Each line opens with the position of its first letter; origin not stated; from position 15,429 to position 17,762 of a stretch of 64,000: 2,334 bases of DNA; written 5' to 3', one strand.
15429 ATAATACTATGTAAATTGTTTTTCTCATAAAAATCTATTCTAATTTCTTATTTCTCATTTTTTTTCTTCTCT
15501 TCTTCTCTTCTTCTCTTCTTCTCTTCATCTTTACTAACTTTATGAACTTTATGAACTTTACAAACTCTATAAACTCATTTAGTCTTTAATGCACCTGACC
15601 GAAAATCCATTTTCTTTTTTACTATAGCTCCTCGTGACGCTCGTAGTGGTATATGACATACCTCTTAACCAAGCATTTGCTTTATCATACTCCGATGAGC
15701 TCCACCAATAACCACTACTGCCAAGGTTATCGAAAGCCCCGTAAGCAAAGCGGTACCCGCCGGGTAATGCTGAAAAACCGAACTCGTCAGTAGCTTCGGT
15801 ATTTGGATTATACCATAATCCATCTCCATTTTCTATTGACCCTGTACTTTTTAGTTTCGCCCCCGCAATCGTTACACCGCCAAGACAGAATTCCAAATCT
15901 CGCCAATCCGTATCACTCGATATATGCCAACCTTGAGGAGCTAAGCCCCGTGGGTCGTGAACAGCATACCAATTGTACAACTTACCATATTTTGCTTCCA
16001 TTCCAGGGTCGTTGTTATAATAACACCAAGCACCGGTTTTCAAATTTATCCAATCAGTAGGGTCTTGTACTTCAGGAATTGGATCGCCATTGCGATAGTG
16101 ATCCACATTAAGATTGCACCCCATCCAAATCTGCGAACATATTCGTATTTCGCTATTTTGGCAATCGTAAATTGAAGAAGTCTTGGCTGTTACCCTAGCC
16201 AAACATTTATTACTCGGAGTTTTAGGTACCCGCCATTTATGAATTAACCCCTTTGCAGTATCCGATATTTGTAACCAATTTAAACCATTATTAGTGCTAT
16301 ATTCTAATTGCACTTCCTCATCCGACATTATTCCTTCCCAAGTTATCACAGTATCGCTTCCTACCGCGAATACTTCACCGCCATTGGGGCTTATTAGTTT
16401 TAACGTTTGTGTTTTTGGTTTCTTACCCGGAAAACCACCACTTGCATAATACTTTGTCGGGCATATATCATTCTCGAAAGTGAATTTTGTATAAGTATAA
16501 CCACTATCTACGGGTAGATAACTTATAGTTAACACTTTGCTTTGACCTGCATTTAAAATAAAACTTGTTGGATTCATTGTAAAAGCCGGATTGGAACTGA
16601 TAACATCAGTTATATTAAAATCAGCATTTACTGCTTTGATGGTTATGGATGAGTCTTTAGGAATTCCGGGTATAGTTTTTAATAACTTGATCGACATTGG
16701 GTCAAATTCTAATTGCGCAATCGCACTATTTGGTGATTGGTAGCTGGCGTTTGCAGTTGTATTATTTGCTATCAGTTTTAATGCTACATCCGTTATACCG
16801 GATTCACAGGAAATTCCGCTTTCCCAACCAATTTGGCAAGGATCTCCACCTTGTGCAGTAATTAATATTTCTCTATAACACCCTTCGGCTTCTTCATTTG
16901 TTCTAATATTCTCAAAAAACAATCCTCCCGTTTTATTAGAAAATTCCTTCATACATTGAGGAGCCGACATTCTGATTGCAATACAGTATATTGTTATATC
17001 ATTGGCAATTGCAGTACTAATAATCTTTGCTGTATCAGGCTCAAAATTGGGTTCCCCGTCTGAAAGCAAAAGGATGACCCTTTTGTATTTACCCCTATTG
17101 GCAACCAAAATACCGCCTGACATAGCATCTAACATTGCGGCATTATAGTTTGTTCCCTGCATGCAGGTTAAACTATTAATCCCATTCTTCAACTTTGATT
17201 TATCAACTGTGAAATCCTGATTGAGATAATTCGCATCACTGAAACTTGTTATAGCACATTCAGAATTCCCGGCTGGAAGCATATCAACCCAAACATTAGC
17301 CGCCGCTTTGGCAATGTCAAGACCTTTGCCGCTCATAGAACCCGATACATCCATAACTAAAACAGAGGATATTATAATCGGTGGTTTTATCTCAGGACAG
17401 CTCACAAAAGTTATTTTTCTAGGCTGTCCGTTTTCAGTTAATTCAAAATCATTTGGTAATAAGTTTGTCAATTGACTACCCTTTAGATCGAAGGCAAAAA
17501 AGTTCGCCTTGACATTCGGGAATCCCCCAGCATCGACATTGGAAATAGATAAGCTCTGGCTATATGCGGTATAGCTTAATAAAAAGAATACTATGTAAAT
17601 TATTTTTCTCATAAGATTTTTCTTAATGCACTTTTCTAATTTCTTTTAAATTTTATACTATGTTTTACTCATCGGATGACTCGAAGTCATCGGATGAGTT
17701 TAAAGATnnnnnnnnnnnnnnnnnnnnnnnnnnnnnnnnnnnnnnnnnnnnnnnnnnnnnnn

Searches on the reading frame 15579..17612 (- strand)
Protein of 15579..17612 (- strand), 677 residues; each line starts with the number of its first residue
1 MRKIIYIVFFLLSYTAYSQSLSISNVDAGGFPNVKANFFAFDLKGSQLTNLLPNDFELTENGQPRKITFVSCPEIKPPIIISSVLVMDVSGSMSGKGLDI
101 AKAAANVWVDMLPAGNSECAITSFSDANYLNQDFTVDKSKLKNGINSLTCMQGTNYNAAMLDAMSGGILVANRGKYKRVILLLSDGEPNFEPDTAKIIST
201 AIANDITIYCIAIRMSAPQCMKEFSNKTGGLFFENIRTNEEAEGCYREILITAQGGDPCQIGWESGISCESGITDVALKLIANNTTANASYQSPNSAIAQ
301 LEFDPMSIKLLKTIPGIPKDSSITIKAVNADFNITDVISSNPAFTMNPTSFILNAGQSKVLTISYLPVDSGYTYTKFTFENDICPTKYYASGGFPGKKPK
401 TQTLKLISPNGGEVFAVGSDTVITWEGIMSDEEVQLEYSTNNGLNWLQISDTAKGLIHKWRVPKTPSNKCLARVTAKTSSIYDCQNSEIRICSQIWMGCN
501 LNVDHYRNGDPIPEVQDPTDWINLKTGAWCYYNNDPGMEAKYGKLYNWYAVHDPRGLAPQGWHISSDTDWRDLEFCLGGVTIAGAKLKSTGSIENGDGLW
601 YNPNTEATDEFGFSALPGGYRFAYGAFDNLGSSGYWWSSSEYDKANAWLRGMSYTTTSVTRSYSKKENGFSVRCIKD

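Call 5: search_protein_families(library=pfam, proteins=[window:15579-17612:-], max_evalue=0.01)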
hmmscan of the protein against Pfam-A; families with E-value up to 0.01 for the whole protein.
window:15579-17612:- (677 aa): 7 families
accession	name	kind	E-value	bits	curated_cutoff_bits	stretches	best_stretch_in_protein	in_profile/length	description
PF09603.15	Fib_succ_major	-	1.6e-45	156.1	33.9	1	489-676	1-187/187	Fibrobacter succinogenes major domain (Fib_succ_major)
PF13519.12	VWA_2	-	1.1e-12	48.9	27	1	84-187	2-107/107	von Willebrand factor type A domain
PF00092.34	VWA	-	7.6e-12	46.2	23.8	1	84-234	3-161/174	von Willebrand factor type A domain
PF13768.12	VWA_3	-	0.00013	22.5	27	1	84-231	4-152/155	von Willebrand factor type A domain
PF11775.14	CobT_C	-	0.0022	18.1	21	0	85-127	17-59/220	Cobalamin biosynthesis protein CobT VWA domain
PF15780.11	ASH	-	0.0034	18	27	1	330-380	39-89/98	Abnormal spindle-like microcephaly-assoc'd, ASPM-SPD-2-Hydin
PF21471.3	Reelin_subrepeat-B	-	0.0054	16.9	27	0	430-462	56-88/127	Reelin subrepeat B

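Call 6: search_protein_families(library=ncbifam, proteins=[window:15579-17612:-], max_evalue=0.01)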
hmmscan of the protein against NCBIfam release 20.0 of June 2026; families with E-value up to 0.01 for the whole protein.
window:15579-17612:- (677 aa): 5 families
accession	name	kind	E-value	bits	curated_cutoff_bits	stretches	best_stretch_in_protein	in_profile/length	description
TIGR02145.1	Fib_succ_major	domain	8.9e-29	101.4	41.65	1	489-677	14-176/176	FISUMP domain-containing protein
TIGR03436.1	acidobact_VWFA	subfamily_domain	5.8e-21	75.3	81.25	1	34-235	10-267/324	VWA domain-containing protein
NF047508.1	VWA_BatA_Lepto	exception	3.7e-05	22.9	380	1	84-235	92-256/315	VWA domain-containing protein BatA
TIGR03788.1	marine_srt_targ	equivalog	8e-05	21.2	551.65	1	84-219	275-410/629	marine proteobacterial sortase target protein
TIGR00868.1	hCaCC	subfamily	0.0044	14.9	900.85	1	84-233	308-458/863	calcium-activated chloride channel protein 1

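Call 15: find_homologous_proteins(query=window:15579-17612:-)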
Query window:15579-17612:- (677 aa): 234 proteins with E <= 0.001 among 8000 candidates; the best 120 are listed.
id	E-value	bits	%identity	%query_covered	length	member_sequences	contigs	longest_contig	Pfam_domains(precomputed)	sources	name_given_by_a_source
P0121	0.0e+0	1576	100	100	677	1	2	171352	PF09603.16,PF00092.35,PF13519.13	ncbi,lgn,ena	ncbi:MAG: FISUMP domain-containing protein [bacterium]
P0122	0.0e+0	1169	71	100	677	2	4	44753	PF09603.16,PF00092.35,PF13519.13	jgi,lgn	jgi:uncharacterized protein (TIGR02145 family)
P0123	0.0e+0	1066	68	100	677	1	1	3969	PF09603.16,PF00092.35,PF13519.13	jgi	-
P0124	2.6e-295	999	63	100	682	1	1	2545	PF09603.16,PF13519.13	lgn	-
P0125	3.9e-295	999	64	100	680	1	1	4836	PF13768.13,PF09603.16,PF00092.35,PF13519.13,PF22544.3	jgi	jgi:VWFA-related protein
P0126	2.5e-293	993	62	100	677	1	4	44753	PF09603.16,PF00092.35,PF13519.13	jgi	jgi:uncharacterized protein (TIGR02145 family)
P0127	2.1e-290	983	63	100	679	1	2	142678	PF09603.16,PF00092.35,PF13519.13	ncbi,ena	ncbi:MAG: FISUMP domain-containing protein [bacterium]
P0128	1.8e-288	977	62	100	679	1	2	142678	PF09603.16,PF00092.35,PF13519.13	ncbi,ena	ncbi:MAG: FISUMP domain-containing protein [bacterium]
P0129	5.5e-286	969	62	100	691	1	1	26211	PF09603.16,PF00092.35,PF13519.13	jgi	jgi:uncharacterized protein (TIGR02145 family)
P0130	2.7e-284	963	60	100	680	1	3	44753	PF09603.16,PF00092.35,PF13519.13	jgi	jgi:uncharacterized protein (TIGR02145 family)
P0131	9.7e-282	955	62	100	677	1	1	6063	PF09603.16,PF00092.35,PF13519.13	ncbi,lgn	-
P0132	4.4e-279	946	61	100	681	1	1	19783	PF09603.16,PF00092.35,PF13519.13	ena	-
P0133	1.1e-269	915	59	100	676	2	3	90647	PF09603.16,PF00092.35,PF13519.13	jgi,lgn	jgi:uncharacterized protein (TIGR02145 family)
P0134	4.6e-265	899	59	100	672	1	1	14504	PF09603.16,PF00092.35,PF13519.13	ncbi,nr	ncbi:MAG: hypothetical protein HW421_4004 [Ignavibacteria bacterium]|nr:hypothetical protein [Ignavi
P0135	2.1e-261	887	56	100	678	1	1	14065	PF09603.16,PF00092.35,PF13519.13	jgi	jgi:uncharacterized protein (TIGR02145 family)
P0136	7.7e-260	882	56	100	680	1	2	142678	PF13768.13,PF09603.16,PF00092.35,PF13519.13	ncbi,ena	ncbi:MAG: FISUMP domain-containing protein [bacterium]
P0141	1.1e-256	872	57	100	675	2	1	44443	PF09603.16,PF00092.35,PF13519.13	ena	-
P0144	5.8e-254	863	57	100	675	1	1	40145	PF09603.16,PF00092.35,PF13519.13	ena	-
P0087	1.9e-242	825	56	100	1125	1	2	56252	PF22073.3,PF09603.16,PF15780.12,PF00092.35,PF18962.8,PF13519.13,PF22067.3,PF12371.15,PF24501.2,PF22544.3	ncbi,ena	ncbi:MAG: FISUMP domain-containing protein [bacterium]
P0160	2.7e-236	804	54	100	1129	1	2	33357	PF22073.3,PF09603.16,PF15780.12,PF00092.35,PF18962.8,PF13519.13,PF22544.3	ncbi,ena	ncbi:MAG: FISUMP domain-containing protein [bacterium]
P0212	9.0e-187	641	58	71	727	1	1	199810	PF00092.35,PF03781.23,PF13519.13,PF22544.3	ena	-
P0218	1.0e-178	614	44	98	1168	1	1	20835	PF22073.3,PF09603.16,PF15780.12,PF18962.8,PF12371.15,PF22544.3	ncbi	-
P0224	1.2e-169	584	45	97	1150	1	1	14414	PF22073.3,PF09603.16,PF15780.12,PF18962.8,PF24501.2,PF22544.3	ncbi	-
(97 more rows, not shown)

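Call 20: find_encoding_contigs(protein=P0136, flank=10000, max_places=2)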
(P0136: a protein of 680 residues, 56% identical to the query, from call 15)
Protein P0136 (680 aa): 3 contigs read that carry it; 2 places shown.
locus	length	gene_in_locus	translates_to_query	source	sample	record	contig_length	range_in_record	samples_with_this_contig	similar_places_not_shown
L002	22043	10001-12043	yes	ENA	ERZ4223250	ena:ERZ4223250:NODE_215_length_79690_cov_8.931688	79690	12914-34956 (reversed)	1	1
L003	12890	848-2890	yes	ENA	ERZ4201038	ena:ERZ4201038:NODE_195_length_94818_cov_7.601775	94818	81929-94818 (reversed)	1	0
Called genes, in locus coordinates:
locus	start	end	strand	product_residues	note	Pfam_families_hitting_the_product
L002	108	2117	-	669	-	PF13520:AA_permease_2, PF00324:AA_permease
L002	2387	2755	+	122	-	-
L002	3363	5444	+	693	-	PF00009:GTP_EFTU, PF03144:GTP_EFTU_D2, PF22042:EF-G_D2, PF14492:EFG_III, PF16658:RF3_C (weak), PF03764:EFG_IV, PF00679:EFG_C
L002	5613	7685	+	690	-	PF13519:VWA_2 (weak), PF09603:Fib_succ_major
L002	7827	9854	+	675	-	PF00092:VWA, PF13519:VWA_2, PF13768:VWA_3 (faint), PF09603:Fib_succ_major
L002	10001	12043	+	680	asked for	PF00092:VWA, PF13519:VWA_2, PF13768:VWA_3 (weak), PF09603:Fib_succ_major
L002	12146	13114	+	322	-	PF01833:TIG, PF09603:Fib_succ_major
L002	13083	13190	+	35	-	-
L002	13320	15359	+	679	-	PF00092:VWA, PF13519:VWA_2, PF09603:Fib_succ_major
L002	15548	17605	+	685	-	PF13519:VWA_2 (weak), PF09603:Fib_succ_major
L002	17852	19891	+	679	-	PF00092:VWA, PF13519:VWA_2, PF09603:Fib_succ_major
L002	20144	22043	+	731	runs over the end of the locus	PF00092:VWA, PF13519:VWA_2, PF03781:FGE-sulfatase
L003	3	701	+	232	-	?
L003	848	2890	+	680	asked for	PF00092:VWA, PF13519:VWA_2, PF13768:VWA_3 (weak), PF09603:Fib_succ_major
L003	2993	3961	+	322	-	PF01833:TIG, PF09603:Fib_succ_major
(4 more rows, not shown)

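Call 34: search_solved_structures(query=window:15579-17612:-, max_evalue=0.01)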
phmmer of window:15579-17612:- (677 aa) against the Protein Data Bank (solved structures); distinct sequences matched with E-value up to 0.01: 1.
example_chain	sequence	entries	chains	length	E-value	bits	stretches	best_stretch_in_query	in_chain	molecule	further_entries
8s05_A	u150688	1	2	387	0.00022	23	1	84-242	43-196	Conserved protein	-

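Call 72: find_related_loci(query=A5, collection=metagenome_contigs, flank=10000)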
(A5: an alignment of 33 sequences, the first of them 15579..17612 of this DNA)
Query A5 (677 aa) in metagenome_contigs; peptide patterns used: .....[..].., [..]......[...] (x = any residue, [..] = any of these).
600 stretches matched a pattern (row limit reached: there are more); 597 encode a relative of the query (tblastn E <= 1e-3); the best 80 are kept; 80 distinct loci.
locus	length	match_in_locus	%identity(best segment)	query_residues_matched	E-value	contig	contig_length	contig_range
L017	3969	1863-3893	68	1-677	0e+0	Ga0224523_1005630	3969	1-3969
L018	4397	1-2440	53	1-677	0e+0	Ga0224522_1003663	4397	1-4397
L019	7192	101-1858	58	481-677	6e-68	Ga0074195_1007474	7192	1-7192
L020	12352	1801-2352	55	489-677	2e-64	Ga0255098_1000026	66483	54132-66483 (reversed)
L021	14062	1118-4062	56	484-677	2e-63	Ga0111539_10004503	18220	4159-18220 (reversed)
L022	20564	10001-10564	55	485-677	3e-65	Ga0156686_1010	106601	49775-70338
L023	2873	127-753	54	468-677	1e-63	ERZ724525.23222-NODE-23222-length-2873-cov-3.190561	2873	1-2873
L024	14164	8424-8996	57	487-677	1e-62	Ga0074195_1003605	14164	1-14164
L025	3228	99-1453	54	479-677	5e-63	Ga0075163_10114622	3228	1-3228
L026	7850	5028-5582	53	488-677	1e-61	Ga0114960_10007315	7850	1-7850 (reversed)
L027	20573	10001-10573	60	488-677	5e-69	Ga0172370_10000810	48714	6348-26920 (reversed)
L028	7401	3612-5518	44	439-677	4e-61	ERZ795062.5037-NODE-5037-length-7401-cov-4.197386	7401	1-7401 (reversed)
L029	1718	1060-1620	55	489-677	4e-63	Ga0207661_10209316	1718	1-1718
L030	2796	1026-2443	53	488-677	3e-60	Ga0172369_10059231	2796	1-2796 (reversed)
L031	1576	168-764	51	472-677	2e-62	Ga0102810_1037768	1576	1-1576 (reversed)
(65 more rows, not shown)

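Call 74: find_encoding_contigs(protein=P0129, flank=10000, max_places=1)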
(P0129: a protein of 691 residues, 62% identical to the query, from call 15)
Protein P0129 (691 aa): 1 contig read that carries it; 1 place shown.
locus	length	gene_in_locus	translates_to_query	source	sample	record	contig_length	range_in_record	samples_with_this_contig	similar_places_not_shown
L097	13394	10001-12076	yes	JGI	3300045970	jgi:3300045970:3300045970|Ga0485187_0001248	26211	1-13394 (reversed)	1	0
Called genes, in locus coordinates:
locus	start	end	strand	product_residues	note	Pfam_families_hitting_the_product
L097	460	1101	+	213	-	-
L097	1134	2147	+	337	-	PF13519:VWA_2, PF13768:VWA_3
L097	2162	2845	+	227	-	-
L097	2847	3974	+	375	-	-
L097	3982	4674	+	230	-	-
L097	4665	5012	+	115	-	PF20619:DUF6804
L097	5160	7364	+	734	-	PF13229:Beta_helix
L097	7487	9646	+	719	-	PF00691:OmpA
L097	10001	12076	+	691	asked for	PF13519:VWA_2, PF00092:VWA, PF09603:Fib_succ_major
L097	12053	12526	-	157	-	-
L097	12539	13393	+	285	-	?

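Call 75: find_encoding_contigs(protein=P0133, flank=10000, max_places=1)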
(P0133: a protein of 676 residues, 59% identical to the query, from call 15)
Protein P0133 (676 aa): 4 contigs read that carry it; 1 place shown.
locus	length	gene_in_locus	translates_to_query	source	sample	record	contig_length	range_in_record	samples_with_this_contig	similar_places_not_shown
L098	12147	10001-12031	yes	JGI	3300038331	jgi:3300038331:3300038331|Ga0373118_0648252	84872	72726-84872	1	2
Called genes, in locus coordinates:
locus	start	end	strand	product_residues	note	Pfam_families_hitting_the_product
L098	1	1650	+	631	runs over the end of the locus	PF00691:OmpA (faint)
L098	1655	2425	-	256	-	PF13174:TPR_6 (faint), PF13525:YfiO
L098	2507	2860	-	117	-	PF00085:Thioredoxin, PF13098:Thioredoxin_2 (weak)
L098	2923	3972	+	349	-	PF07885:Ion_trans_2, PF02254:TrkA_N, PF02080:TrkA_C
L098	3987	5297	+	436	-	PF01654:Cyt_bd_oxida_I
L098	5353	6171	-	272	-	-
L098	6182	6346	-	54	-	-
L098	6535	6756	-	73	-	PF00830:Ribosomal_L28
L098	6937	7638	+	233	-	PF04402:SIMPL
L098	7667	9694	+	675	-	PF00092:VWA, PF13519:VWA_2, PF25106:VWA_4 (weak), PF09603:Fib_succ_major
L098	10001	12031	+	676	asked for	PF00092:VWA, PF13519:VWA_2, PF09603:Fib_succ_major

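Call 76: find_encoding_contigs(protein=P0141, flank=10000, max_places=1)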
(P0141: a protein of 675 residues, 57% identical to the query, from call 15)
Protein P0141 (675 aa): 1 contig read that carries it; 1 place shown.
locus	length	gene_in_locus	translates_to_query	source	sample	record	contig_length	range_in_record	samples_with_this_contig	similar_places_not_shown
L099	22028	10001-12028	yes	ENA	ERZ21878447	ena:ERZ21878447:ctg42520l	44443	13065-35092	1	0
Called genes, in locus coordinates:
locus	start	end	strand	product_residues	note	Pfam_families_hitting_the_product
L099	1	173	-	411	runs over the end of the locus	PF01547:SBP_bac_1, PF13416:SBP_bac_8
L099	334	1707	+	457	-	PF01212:Beta_elim_lyase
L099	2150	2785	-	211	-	PF00072:Response_reg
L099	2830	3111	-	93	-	PF02599:CsrA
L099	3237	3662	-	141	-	PF02623:FliW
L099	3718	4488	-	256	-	PF13677:MotB_plug, PF00691:OmpA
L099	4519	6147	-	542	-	PF20154:LNT_N, PF00795:CN_hydrolase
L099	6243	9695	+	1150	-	PF14870:PSII_BNR (faint), PF15902:Sortilin-Vps10, PF18962:Por_Secre_tail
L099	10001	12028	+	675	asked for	PF00092:VWA, PF13519:VWA_2, PF09603:Fib_succ_major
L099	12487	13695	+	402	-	PF12917:YfbR-like, PF13023:HD_3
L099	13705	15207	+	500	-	PF00289:Biotin_carb_N, PF02222:ATP-grasp (weak), PF02786:CPSase_L_D2, PF07478:Dala_Dala_lig_C, PF02785:Biotin_carb_C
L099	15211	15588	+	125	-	PF05168:HEPN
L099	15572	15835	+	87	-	-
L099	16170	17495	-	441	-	PF00691:OmpA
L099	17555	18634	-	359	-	PF17761:DUF1016_N, PF06250:YhcG_C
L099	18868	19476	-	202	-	PF01300:Sua5_yciO_yrdC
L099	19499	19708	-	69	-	PF01300:Sua5_yciO_yrdC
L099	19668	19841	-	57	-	PF01300:Sua5_yciO_yrdC (faint)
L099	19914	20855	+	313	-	PF00343:Phosphorylase (weak)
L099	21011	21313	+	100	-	-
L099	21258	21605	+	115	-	PF00343:Phosphorylase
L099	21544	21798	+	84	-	-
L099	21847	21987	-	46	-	-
